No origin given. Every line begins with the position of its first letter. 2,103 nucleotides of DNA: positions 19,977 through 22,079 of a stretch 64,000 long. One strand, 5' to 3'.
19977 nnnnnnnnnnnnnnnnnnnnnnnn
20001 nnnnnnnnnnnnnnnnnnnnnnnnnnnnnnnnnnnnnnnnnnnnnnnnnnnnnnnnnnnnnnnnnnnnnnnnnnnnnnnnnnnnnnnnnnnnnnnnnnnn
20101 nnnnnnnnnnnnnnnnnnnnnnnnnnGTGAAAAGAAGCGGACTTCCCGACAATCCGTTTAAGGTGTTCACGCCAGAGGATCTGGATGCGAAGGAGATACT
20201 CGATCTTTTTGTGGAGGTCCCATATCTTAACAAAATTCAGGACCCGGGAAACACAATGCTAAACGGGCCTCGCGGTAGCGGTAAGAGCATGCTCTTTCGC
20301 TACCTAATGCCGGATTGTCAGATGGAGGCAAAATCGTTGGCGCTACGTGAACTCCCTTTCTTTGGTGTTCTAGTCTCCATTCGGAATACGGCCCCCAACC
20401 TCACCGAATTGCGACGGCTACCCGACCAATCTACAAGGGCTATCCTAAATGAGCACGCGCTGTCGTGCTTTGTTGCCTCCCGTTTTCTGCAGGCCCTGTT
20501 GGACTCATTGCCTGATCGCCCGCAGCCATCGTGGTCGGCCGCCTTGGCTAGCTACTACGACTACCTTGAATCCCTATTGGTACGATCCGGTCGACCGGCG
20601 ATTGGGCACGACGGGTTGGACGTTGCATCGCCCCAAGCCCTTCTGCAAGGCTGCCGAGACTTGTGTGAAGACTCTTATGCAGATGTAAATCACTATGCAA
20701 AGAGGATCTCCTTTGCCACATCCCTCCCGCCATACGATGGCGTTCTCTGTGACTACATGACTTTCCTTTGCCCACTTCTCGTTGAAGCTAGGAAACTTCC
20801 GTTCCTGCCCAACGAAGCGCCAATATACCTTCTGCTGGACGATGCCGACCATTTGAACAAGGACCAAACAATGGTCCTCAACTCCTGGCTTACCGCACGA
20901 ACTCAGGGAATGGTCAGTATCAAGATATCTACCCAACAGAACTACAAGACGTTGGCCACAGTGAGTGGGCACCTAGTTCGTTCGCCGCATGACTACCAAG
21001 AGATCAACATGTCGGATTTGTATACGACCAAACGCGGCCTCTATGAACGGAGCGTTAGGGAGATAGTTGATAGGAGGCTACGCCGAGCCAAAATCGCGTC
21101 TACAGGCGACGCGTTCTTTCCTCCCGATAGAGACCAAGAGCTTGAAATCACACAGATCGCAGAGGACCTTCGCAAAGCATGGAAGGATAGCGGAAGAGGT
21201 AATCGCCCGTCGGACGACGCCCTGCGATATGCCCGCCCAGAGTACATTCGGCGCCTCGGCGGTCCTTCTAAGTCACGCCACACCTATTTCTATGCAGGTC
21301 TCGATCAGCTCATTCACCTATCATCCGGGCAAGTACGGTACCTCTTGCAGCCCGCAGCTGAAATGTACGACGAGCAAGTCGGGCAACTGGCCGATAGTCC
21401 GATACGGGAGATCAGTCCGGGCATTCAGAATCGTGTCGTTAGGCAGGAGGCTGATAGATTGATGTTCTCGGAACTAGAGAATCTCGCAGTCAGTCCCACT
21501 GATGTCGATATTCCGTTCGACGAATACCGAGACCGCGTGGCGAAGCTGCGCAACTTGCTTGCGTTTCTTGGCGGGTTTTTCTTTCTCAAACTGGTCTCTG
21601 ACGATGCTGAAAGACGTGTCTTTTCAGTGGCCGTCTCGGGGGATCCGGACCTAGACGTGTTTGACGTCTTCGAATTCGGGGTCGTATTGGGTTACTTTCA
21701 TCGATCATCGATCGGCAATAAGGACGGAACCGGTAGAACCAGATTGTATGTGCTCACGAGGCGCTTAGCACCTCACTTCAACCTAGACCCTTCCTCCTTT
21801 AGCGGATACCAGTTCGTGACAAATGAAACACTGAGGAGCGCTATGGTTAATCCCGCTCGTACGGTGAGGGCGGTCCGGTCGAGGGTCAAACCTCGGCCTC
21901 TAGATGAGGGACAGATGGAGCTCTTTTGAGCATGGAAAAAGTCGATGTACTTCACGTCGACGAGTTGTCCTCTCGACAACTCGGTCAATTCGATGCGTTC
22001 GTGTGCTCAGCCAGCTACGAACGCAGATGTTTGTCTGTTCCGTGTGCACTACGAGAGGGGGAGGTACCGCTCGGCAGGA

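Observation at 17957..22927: Four-gene, translationally coupled low-GC operon (Dcm + HD + ORC/Cdc6-like ATPase + unknown): candidate undescribed methylation-linked defence system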

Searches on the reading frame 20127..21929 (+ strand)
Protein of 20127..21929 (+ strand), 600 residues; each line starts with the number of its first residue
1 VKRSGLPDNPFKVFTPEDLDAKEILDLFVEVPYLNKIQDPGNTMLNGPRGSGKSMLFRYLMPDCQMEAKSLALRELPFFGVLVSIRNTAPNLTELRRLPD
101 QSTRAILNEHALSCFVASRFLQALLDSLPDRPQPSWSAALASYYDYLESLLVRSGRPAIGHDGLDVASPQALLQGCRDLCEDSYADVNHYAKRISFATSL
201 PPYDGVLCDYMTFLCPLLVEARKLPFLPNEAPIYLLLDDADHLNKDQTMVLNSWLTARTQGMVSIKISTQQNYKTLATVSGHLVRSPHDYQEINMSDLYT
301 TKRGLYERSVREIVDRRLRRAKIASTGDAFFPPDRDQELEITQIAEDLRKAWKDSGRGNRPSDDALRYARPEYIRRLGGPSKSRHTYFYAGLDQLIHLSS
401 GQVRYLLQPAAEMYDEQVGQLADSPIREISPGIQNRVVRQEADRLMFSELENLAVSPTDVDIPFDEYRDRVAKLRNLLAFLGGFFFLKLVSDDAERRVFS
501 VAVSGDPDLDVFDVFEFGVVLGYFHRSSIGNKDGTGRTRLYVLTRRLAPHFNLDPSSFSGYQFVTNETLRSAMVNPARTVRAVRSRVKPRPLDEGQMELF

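Call 3: search_protein_families(library=pfam, proteins=[window:20127-21929:+], max_evalue=0.1)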
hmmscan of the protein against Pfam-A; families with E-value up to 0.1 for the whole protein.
window:20127-21929:+ (600 aa): 5 families
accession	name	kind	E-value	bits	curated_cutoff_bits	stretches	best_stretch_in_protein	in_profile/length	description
PF24389.1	ORC-CDC6-like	-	4.2e-95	320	27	1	9-561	1-569/571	ORC-CDC6-like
PF13191.12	AAA_16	-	2e-05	25.6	32.6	1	38-260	22-161/167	AAA ATPase domain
PF13401.12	AAA_22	-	0.0066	17.2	27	0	39-63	4-28/130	AAA domain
PF05729.18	NACHT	-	0.029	14.7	26.7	0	44-79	4-39/167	NACHT domain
PF24883.2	NPHP3_N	-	0.074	13.7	24.8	0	41-72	23-54/164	Nephrocystin 3, N-terminal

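Call 4: search_protein_families(library=padloc, proteins=[window:20127-21929:+], max_evalue=0.1)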
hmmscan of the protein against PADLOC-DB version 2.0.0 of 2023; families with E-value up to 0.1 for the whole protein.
window:20127-21929:+ (600 aa): 2 families
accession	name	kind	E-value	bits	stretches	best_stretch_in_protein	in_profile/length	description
PDLC04140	mad8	-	0.0071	13.9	1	37-67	24-54/314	mads_8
PDLC03300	MTase_II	-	0.02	12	1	198-239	74-113/302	Type II methyltransferase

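Call 5: search_protein_families(library=ncbifam, proteins=[window:20127-21929:+], max_evalue=0.1)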
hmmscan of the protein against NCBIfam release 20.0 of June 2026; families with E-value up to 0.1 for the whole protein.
window:20127-21929:+ (600 aa): 2 families
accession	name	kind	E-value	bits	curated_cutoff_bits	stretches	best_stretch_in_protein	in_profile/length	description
NF047389.1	ATPase_Sll1717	subfamily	9.9e-07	28.2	75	1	21-128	10-106/454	P-loop ATPase, Sll1717 family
NF053860.1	DS41_1_antiphage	equivalog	0.0004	19.5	370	1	5-67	1-65/448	anti-phage protein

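Call 16: find_homologous_proteins(query=window:20127-21926:+, max_evalue=0.00001)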
Query window:20127-21926:+ (600 aa): 1137 proteins with E <= 0.00001 among 8000 candidates; the best 120 are listed.
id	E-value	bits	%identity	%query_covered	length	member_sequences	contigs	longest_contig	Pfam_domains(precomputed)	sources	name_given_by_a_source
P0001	0.0e+0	1364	100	100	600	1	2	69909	PF13191.13,PF24389.2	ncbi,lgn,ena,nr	ncbi:MAG: hypothetical protein OXU77_21860 [Gammaproteobacteria bacterium]|nr:hypothetical protein [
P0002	5.6e-245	832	63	99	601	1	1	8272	PF24389.2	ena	-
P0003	4.5e-237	806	60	100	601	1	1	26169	PF24389.2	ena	-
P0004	2.5e-222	758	58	99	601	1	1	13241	PF24389.2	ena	-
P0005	3.5e-219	747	57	100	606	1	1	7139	PF24389.2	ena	-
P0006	3.5e-219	747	59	100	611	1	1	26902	PF24389.2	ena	-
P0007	5.4e-218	743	56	98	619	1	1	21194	PF24389.2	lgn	-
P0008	6.0e-217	740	57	100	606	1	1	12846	PF24389.2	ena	-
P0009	3.5e-216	737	57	100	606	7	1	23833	PF24389.2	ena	-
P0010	2.8e-214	731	57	100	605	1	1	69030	PF24389.2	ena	-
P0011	7.0e-214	730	56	98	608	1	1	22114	PF24389.2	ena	-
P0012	2.3e-212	725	56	98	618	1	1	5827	PF24389.2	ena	-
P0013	3.2e-212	724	56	99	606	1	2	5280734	PF24389.2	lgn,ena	-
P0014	5.8e-210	717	57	100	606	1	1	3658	PF24389.2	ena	-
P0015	8.4e-207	706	57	100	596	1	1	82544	PF24389.2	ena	-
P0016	3.8e-206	704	53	100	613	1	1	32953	PF24389.2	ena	-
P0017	8.3e-206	703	56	97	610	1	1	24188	PF24389.2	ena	-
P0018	2.6e-204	698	54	99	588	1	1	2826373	PF24389.2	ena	-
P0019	5.7e-204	697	55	100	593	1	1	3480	PF24389.2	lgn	-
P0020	9.6e-203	693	56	96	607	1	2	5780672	PF24389.2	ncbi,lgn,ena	-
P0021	4.3e-202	691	53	100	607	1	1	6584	PF24389.2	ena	-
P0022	6.7e-202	690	54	100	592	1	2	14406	PF24389.2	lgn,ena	-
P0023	1.0e-201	690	54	100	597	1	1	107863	PF24389.2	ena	-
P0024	1.0e-200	686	53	100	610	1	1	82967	PF24389.2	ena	-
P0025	8.2e-200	683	54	99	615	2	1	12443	PF24389.2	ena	-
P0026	9.4e-200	683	52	99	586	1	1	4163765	PF24389.2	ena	-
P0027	3.6e-199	681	55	97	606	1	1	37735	PF24389.2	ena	-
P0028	1.8e-198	679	53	99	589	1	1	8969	PF24389.2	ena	-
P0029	2.2e-198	679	52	100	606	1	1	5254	PF24389.2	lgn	-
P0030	7.2e-198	677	54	99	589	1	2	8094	PF24389.2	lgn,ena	-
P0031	1.2e-197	676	54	99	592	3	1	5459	PF24389.2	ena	-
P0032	1.5e-197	676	52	100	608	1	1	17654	PF24389.2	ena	-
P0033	1.7e-195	669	52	99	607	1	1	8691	PF24389.2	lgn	-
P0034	2.0e-195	669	53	100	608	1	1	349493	PF24389.2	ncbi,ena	-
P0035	2.7e-195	668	53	99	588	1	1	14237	PF24389.2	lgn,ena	-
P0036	4.0e-195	668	52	100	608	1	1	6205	PF24389.2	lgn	-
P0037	4.3e-195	668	53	99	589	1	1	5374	PF24389.2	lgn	-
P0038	4.5e-195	668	53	99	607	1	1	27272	PF24389.2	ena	-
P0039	1.3e-194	666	53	99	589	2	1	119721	PF24389.2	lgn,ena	-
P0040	2.4e-194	665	53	99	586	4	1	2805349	PF24389.2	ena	-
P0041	5.8e-194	664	53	100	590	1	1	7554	PF24389.2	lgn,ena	-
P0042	6.0e-194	664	54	99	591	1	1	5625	PF24389.2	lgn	-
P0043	1.2e-193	663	53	97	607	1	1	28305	PF24389.2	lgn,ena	-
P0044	4.1e-193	661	52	100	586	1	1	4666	PF24389.2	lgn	-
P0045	2.8e-191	655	52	99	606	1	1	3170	PF24389.2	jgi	jgi:hypothetical protein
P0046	3.8e-191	655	52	99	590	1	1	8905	PF24389.2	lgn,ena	-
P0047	4.2e-190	651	52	100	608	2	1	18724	PF24389.2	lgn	-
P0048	9.9e-190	650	52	99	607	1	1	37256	PF24389.2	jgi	jgi:hypothetical protein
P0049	2.0e-189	649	51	99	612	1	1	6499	PF24389.2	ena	-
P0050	3.4e-189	648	51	99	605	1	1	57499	PF24389.2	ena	-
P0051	5.9e-189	647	51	99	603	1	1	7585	PF24389.2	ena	-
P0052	7.9e-189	647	53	100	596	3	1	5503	PF24389.2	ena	-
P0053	1.5e-188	646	50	100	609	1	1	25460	PF24389.2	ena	-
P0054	1.6e-188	646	51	100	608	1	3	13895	PF24389.2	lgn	-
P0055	4.7e-188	644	51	100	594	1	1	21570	PF24389.2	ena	-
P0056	1.0e-187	643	51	99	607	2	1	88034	PF24389.2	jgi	jgi:hypothetical protein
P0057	1.1e-187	643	51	99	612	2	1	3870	PF24389.2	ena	-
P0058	1.8e-187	642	52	100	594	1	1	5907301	PF24389.2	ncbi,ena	-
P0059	2.9e-187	642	50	99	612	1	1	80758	PF24389.2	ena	-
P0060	4.2e-187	641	52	100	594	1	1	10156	PF24389.2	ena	-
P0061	5.9e-187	641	52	99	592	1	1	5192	PF24389.2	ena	-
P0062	7.4e-187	640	50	99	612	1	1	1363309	PF24389.2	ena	-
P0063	1.3e-186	640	51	99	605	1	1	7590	PF24389.2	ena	-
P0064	1.6e-186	639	51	100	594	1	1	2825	PF24389.2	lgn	-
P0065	2.4e-186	639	52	100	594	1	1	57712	PF24389.2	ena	-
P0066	2.4e-186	639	50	100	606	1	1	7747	PF24389.2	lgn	-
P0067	2.5e-186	639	52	100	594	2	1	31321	PF24389.2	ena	-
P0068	6.5e-186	637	50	100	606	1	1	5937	PF24389.2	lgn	-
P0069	6.6e-186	637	52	100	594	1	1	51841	PF24389.2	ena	-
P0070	7.8e-186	637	50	100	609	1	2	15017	PF24389.2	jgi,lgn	jgi:hypothetical protein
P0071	1.6e-185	636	51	100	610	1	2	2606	PF24389.2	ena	-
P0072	3.8e-185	635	52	99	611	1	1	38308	PF24389.2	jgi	jgi:hypothetical protein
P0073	3.8e-185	635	50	99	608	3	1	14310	PF24389.2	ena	-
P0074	6.0e-185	634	51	99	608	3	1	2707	PF24389.2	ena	-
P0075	6.8e-185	634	50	99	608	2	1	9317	PF24389.2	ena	-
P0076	8.6e-185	634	51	100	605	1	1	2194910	PF24389.2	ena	-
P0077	8.7e-185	634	50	100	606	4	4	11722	PF24389.2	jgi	jgi:hypothetical protein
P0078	1.2e-184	633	51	99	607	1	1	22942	PF24389.2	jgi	jgi:hypothetical protein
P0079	1.7e-184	633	50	99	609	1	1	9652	PF24389.2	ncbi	-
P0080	1.9e-184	632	52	99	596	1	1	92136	PF24389.2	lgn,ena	-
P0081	2.9e-184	632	51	100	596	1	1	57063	PF24389.2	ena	-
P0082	5.5e-184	631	50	100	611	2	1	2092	PF24389.2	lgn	-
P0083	7.2e-184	631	51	99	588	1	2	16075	PF24389.2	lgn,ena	-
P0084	8.7e-184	630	50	99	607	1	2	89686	PF24389.2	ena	-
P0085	3.3e-183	628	53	95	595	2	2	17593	PF24389.2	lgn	-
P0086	8.1e-183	627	51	100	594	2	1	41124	PF24389.2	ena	-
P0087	8.6e-183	627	51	100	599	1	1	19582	PF24389.2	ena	-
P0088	1.1e-182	627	51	100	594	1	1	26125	PF24389.2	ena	-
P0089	2.3e-182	626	50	100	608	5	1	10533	PF24389.2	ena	-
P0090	5.1e-182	624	50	99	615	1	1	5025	PF24389.2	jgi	jgi:hypothetical protein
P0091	5.9e-182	624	51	100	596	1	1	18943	PF24389.2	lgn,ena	-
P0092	1.9e-181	623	50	99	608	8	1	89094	PF24389.2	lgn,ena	-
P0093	3.0e-181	622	50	99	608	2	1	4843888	PF24389.2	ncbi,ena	-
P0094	4.0e-181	622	51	100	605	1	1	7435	PF24389.2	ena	-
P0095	8.3e-181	620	50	97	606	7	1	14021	PF24389.2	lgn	-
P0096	1.1e-180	620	51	99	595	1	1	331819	PF24389.2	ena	-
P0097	1.2e-180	620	52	99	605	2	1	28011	PF24389.2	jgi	jgi:hypothetical protein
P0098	3.6e-180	618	51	100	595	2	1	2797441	PF24389.2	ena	-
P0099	6.1e-180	618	51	100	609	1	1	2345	PF24389.2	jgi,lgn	jgi:hypothetical protein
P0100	7.1e-180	617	50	100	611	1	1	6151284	PF24389.2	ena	-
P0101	2.1e-178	613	52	99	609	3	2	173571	PF24389.2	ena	-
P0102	2.2e-178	612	52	96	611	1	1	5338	PF24389.2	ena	-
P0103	2.6e-178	612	51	99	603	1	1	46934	PF24389.2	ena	-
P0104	3.1e-178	612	52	99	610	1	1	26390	PF24389.2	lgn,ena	-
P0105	3.2e-178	612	50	100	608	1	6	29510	PF24389.2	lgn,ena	-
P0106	4.1e-178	612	50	100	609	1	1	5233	PF24389.2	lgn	-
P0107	7.0e-178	611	52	99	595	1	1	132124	PF24389.2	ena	-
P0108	9.9e-178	610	52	99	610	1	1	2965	PF24389.2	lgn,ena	-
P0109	3.3e-177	609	50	99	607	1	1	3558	PF24389.2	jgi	jgi:hypothetical protein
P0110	5.3e-177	608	51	100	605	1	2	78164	PF24389.2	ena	-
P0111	9.6e-177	607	51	99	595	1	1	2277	PF24389.2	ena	-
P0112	4.5e-176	605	50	100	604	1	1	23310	PF24389.2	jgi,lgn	jgi:hypothetical protein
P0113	5.3e-176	605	50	99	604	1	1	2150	PF24389.2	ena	-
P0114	6.3e-176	604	51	100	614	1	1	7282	PF24389.2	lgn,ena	-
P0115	9.5e-176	604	49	100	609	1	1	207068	PF24389.2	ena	-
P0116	1.6e-175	603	50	99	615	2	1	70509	PF24389.2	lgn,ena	-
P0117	1.8e-175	603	48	99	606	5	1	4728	PF24389.2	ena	-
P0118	1.1e-174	600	50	99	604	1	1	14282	PF24389.2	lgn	-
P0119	2.6e-174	599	49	100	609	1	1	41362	PF24389.2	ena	-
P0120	3.4e-174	599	49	99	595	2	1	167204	PF24389.2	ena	-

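Call 18: find_encoding_contigs(protein=P0013, flank=8000, max_places=2)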
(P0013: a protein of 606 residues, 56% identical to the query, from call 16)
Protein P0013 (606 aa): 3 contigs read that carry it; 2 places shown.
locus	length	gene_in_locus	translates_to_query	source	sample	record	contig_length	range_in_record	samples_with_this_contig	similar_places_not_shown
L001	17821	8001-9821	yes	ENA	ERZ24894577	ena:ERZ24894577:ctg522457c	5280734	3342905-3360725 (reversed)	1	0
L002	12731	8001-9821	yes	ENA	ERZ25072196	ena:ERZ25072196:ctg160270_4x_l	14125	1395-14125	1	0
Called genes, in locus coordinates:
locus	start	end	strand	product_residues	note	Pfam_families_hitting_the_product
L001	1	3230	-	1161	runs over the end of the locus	PF00271:Helicase_C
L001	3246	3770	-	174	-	-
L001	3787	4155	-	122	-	-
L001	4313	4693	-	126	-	-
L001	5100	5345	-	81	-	-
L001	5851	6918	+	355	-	PF00145:DNA_methylase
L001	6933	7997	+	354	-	PF24391:HD-CE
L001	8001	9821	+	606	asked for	PF24389:ORC-CDC6-like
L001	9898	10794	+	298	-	-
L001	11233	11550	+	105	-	PF13358:DDE_3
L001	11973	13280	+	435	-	PF13701:DDE_Tnp_1_4, PF01609:DDE_Tnp_1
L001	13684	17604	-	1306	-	PF02384:N6_Mtase (weak), PF20473:MmeI_Mtase (weak), PF07669:Eco57I, PF20473:MmeI_Mtase, PF20466:MmeI_TRD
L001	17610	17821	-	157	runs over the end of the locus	-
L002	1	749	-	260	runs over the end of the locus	PF00271:Helicase_C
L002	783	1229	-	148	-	-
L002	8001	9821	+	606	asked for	PF24389:ORC-CDC6-like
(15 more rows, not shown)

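Call 19: find_encoding_contigs(protein=P0020, flank=8000, max_places=2)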
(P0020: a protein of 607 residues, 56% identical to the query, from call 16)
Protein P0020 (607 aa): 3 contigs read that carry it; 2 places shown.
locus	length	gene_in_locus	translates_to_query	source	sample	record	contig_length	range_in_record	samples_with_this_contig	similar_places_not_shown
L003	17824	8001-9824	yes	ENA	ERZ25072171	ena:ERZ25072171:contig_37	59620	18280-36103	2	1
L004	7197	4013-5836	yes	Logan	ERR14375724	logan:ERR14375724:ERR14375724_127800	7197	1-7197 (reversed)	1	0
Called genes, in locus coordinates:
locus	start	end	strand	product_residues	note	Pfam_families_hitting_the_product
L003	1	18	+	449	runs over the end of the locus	PF01336:tRNA_anti-codon, PF00152:tRNA-synt_2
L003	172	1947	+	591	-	PF00664:ABC_membrane, PF00005:ABC_tran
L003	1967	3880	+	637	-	PF00664:ABC_membrane, PF13401:AAA_22 (faint), PF00005:ABC_tran, PF13304:AAA_21 (faint)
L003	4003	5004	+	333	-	PF16881:LIAS_N (faint), PF04055:Radical_SAM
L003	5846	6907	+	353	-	PF00145:DNA_methylase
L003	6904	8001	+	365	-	PF24391:HD-CE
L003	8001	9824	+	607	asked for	PF24389:ORC-CDC6-like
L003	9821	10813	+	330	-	-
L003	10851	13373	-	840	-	PF04851:ResIII, PF00270:DEAD (faint)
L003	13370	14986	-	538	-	PF01555:N6_N4_Mtase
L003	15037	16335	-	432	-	-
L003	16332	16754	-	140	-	-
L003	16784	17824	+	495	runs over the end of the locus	PF01235:Na_Ala_symp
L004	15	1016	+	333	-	PF16881:LIAS_N (faint), PF04055:Radical_SAM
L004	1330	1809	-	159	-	-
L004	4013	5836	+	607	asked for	PF24389:ORC-CDC6-like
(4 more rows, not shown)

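Call 20: find_encoding_contigs(protein=P0058, flank=8000, max_places=2)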
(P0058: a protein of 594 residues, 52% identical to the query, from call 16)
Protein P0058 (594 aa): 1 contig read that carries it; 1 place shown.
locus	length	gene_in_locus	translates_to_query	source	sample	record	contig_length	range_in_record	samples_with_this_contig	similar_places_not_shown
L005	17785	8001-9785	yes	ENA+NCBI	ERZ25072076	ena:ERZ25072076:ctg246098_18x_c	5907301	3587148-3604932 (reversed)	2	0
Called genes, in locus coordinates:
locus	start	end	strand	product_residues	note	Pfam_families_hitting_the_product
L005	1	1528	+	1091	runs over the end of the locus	PF04313:HSDR_N, PF04851:ResIII, PF18766:SWI2_SNF2, PF22679:T1R_D3-like, PF11867:T1RH-like_C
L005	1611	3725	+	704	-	PF12161:HsdM_N, PF02384:N6_Mtase, PF05175:MTS (weak)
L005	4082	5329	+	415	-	PF01420:Methylase_S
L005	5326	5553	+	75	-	-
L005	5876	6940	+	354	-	PF00145:DNA_methylase, PF03602:Cons_hypoth95 (weak)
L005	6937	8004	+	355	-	PF24391:HD-CE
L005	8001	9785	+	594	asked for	PF24389:ORC-CDC6-like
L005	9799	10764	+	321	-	-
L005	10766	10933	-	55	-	-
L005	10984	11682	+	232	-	PF02511:Thy1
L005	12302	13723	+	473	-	PF04326:SLFN_AlbA_2, PF13749:HATPase_c_4, PF21247:Fic-like_C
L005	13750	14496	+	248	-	-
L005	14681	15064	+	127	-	PF01042:Ribonuc_L-PSP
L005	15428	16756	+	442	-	PF02661:Fic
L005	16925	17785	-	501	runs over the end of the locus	-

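Call 25: find_related_loci(query=A1, collection=genome_contigs, flank=10000)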
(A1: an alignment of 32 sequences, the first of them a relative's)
Query A1 (600 aa) in genome_contigs; peptide patterns used: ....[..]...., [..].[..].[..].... (x = any residue, [..] = any of these).
184 stretches matched a pattern; 148 encode a relative of the query (tblastn E <= 1e-3); the best 80 are kept; 80 distinct loci.
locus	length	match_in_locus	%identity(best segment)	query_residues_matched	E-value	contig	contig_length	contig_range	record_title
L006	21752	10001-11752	56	9-586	0e+0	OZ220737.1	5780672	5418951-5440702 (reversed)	MAG: Pseudomonadales bacterium isolate 93f608da-4359-4028-81e3-666eefb89598 genome assembly, chromosome: 1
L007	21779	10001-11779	52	1-600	0e+0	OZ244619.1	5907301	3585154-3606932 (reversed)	MAG: Candidatus Latescibacterota bacterium isolate 42df25b2-3f2b-47dc-af7c-4916403e88f0 genome assembly, chromosome: 1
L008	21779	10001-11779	51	1-600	0e+0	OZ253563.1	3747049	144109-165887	MAG: Arenicellales bacterium isolate d7a5d0b4-cbae-4db0-9a13-9ca8b385098f genome assembly, chromosome: 1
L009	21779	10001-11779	50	1-600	0e+0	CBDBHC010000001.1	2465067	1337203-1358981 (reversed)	MAG: Bryobacterales bacterium isolate 1879262c-0ee7-4b49-84d6-feef911fed4d genome assembly, contig: contig_1, whole geno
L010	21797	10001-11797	50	9-600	0e+0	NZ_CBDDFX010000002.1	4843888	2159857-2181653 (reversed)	MAG: Aeoliella sp. isolate b2ef280b-401d-4d99-a43b-96afde1bdd21 contig_2, whole genome shotgun sequence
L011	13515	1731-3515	50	9-599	3e-178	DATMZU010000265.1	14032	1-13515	MAG TPA_asm: Thermoanaerobaculia bacterium isolate SMAG_U11143 k141_4568312, whole genome shotgun sequence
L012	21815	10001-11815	49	1-600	2e-177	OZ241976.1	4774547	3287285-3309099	MAG: uncultured Candidatus Binatia bacterium isolate 2be43a5b-f59f-4a3e-ac31-0248d4889e07 genome assembly, chromosome: 1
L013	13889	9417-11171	47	9-600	1e-165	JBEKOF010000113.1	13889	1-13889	MAG: Verrucomicrobiota bacterium isolate SPRUCE 434 SPRUCE_434_113, whole genome shotgun sequence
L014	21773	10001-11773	47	7-600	3e-164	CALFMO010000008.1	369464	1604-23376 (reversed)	MAG TPA_asm: uncultured Acidobacteriaceae bacterium isolate SRR5457059_bin.63_CONCOCT_v1.1_MAG genome assembly, contig:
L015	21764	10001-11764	47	9-600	3e-162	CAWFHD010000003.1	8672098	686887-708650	MAG: uncultured Solibacteraceae bacterium isolate MFD04967.bin.1.230 genome assembly, contig: contig_6177, whole genome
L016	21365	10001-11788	46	9-600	1e-161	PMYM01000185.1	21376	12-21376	MAG: Phycisphaerales bacterium isolate fen_1344 73.20110800_E2D.65_contig_7047, whole genome shotgun sequence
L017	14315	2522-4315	45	9-600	1e-161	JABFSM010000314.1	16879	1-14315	MAG: Gemmatimonadales bacterium isolate WB-IL-12 seq_1596, whole genome shotgun sequence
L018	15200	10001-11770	45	9-600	4e-160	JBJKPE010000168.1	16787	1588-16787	MAG: Thermodesulfovibrionales bacterium isolate Bin_113 S1Ck127_2893903_flag_0_multi_24.0000_len_16787, whole genome sho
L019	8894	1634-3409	47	9-600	1e-159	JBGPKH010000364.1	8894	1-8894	MAG: Bryobacteraceae bacterium isolate OBJ_0618_7090110_290 k141_5323624_length_8894_cov_14.7644, whole genome shotgun s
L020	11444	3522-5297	47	9-600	8e-160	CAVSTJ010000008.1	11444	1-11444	MAG: uncultured Acidobacteriaceae bacterium isolate MFD09671.bin.2.138 genome assembly, contig: contig_53444, whole geno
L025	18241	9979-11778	46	1-600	1e-152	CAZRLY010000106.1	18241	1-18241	MAG TPA_asm: uncultured bacterium isolate binchicken_co97_140 genome assembly, contig: NODE_12519_length_18241_cov_6.447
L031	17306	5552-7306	43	5-593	3e-147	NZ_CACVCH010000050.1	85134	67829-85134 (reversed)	Magnetospirillum sp. SS-4, whole genome shotgun sequence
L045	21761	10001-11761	41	9-600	3e-130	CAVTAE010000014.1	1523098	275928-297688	MAG: uncultured Trueperaceae bacterium isolate MFD04651.bin.2.182 genome assembly, contig: contig_581, whole genome shot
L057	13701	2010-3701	37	9-575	6e-123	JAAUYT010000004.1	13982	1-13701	MAG: Clostridia bacterium isolate Mgla_MAG_43-bin_51 c_000000027561, whole genome shotgun sequence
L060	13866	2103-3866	37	9-600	1e-122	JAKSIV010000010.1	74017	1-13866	MAG: Bacteroidaceae bacterium isolate Horse_feces30 MAG030_10, whole genome shotgun sequence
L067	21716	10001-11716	37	9-581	2e-119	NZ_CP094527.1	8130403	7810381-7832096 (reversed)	Mucilaginibacter sp. SMC90 chromosome, complete genome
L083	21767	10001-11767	35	1-600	4e-112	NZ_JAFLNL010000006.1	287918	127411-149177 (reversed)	Flagellimonas aurea strain BC31-1-A7 NODE_6_length_287918_cov_42.966021, whole genome shotgun sequence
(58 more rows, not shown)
